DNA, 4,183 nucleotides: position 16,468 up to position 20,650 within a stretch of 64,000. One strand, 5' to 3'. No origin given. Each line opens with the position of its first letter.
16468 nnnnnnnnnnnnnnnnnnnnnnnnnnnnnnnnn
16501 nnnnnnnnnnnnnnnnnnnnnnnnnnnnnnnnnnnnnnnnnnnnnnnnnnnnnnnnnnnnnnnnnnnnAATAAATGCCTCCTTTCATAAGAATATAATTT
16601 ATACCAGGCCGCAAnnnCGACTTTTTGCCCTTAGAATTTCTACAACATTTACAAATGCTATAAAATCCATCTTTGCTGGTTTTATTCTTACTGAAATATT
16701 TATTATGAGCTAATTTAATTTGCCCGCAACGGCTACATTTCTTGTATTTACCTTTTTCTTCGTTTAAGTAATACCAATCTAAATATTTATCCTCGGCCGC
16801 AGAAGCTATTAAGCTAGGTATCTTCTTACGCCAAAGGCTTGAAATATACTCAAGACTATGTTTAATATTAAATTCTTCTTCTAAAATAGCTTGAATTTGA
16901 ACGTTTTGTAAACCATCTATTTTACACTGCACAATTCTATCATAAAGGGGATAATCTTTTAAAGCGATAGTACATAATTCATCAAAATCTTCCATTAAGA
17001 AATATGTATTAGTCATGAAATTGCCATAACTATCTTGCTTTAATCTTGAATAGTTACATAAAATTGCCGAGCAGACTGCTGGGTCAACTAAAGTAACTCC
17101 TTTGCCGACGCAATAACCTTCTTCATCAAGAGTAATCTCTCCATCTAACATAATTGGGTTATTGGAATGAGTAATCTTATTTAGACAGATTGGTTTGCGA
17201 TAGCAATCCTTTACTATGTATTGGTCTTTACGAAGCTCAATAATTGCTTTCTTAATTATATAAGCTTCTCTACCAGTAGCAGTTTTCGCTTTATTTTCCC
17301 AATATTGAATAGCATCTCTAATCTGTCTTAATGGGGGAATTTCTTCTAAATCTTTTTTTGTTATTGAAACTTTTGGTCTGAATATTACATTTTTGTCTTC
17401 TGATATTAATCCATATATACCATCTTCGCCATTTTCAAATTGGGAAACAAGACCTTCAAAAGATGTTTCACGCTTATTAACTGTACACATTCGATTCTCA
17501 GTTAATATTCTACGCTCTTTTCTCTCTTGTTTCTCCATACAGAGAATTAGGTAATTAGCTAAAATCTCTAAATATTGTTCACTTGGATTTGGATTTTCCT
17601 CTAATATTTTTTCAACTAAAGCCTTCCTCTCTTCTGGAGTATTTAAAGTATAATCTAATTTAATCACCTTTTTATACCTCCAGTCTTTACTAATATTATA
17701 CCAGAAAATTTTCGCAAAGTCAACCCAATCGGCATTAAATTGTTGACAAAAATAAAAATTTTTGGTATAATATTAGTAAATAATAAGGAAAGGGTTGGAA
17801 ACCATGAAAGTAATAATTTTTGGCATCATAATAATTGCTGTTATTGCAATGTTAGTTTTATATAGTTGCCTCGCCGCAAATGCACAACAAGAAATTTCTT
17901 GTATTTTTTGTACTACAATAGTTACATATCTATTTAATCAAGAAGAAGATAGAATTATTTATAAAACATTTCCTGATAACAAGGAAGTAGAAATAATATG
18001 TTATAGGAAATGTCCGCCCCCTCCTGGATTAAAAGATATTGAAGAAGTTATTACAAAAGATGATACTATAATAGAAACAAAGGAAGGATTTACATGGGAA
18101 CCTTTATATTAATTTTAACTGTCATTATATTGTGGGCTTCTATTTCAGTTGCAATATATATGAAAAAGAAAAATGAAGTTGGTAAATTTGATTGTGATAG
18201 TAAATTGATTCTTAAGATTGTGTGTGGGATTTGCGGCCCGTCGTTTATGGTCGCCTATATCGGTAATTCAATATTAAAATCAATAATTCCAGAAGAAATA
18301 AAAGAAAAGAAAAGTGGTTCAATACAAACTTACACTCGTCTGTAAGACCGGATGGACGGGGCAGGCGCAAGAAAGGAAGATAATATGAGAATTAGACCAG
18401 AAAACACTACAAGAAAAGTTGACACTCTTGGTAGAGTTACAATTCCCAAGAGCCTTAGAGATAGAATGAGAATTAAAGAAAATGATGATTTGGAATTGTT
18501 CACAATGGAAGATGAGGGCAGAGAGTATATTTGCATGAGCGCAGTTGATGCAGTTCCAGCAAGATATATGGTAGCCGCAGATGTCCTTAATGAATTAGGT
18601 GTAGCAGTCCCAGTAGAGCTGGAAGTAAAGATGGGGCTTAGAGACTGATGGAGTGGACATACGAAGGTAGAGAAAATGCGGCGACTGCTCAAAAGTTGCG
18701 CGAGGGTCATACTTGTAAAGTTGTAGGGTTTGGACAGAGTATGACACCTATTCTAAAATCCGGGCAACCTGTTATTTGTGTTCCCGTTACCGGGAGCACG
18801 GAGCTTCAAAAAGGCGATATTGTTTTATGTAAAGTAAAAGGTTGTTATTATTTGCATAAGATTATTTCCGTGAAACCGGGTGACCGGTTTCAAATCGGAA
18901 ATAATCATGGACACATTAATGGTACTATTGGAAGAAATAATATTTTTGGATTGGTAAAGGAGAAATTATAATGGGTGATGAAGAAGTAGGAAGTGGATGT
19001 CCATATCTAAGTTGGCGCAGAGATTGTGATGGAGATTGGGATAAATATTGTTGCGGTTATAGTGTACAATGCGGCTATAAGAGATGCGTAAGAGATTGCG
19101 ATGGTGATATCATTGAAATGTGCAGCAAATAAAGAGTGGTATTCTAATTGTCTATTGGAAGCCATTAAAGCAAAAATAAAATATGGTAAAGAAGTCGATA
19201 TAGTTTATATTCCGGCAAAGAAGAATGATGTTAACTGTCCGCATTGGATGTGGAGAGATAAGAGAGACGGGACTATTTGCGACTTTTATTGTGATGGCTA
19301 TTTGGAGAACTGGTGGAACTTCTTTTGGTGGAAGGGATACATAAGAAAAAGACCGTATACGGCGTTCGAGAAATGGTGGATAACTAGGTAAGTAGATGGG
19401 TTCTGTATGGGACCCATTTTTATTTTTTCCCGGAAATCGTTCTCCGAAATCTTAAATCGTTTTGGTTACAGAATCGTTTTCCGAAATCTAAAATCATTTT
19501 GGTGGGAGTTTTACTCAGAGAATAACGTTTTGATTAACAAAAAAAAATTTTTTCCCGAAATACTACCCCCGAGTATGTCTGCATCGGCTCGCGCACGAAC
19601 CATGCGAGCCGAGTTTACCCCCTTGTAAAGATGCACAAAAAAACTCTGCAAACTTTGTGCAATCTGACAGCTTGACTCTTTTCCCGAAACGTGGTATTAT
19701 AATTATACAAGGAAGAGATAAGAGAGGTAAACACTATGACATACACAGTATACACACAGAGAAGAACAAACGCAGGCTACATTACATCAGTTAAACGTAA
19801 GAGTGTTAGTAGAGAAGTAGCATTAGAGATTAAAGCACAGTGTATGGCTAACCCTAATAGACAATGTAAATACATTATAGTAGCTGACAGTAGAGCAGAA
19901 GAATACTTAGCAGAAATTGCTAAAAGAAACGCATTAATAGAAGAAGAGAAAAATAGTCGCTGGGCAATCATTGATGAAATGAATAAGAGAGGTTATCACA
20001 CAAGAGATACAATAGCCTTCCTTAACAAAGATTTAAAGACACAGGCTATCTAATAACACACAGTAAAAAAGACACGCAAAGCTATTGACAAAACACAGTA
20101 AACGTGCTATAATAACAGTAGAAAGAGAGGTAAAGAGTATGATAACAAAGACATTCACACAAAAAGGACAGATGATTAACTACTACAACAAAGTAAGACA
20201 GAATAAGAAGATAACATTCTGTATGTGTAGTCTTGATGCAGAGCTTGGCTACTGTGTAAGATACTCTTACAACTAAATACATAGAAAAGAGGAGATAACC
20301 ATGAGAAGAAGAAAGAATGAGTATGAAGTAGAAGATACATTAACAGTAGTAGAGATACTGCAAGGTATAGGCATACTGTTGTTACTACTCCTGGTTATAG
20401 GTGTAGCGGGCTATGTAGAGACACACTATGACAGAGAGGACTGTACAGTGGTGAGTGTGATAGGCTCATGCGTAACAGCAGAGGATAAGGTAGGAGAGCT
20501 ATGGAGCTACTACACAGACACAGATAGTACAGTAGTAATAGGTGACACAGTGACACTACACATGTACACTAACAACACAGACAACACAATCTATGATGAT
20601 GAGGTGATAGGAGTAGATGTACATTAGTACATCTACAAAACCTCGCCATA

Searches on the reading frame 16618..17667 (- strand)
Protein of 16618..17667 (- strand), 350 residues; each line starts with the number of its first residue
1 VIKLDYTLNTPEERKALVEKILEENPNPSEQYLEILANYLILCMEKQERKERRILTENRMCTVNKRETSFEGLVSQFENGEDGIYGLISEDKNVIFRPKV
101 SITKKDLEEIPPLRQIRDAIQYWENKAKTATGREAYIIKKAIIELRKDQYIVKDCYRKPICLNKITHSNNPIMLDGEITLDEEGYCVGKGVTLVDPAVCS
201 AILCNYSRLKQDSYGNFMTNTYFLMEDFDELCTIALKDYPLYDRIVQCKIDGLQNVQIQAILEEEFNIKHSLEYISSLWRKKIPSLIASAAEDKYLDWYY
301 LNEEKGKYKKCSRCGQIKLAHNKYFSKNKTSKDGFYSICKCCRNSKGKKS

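Call 35: search_protein_families(library=phrogs, proteins=[window:16618-17667:-], max_evalue=0.00001)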
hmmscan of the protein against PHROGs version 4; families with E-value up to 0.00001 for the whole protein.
window:16618-17667:- (350 aa): 1 family
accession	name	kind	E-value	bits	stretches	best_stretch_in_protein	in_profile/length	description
phrog_5767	-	transcription regulation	1e-49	171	1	31-346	77-393/393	sigma factor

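Call 44: search_protein_families(library=ncbifam, proteins=[window:16618-17667:-], max_evalue=0.1)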
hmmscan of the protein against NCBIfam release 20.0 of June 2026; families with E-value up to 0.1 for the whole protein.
window:16618-17667:- (350 aa): 0 families

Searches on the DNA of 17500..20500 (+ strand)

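Call 8: search_dna_similar(query=window:17500-20500:+, collection=phages, mode=distant, max_rows=20)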
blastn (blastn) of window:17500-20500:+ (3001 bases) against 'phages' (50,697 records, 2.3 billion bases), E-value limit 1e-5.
No match.

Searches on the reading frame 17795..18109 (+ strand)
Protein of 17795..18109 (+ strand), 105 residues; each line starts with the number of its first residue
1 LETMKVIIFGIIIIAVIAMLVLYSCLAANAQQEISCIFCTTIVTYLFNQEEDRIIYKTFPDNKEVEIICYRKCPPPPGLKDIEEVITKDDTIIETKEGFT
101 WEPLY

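Call 5: search_protein_families(library=pfam, proteins=[window:17795-18109:+], max_evalue=1)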
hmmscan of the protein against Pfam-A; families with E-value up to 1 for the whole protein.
window:17795-18109:+ (105 aa): 1 family
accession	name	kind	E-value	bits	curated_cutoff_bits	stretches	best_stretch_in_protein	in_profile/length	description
PF23906.1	DUF7248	-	0.057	13.9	27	1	4-34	12-42/58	Family of unknown function (DUF7248)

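Call 68: search_protein_families(library=padloc, proteins=[window:17795-18109:+], max_evalue=0.01)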
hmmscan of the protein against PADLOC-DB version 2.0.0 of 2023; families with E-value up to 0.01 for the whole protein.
window:17795-18109:+ (105 aa): 0 families
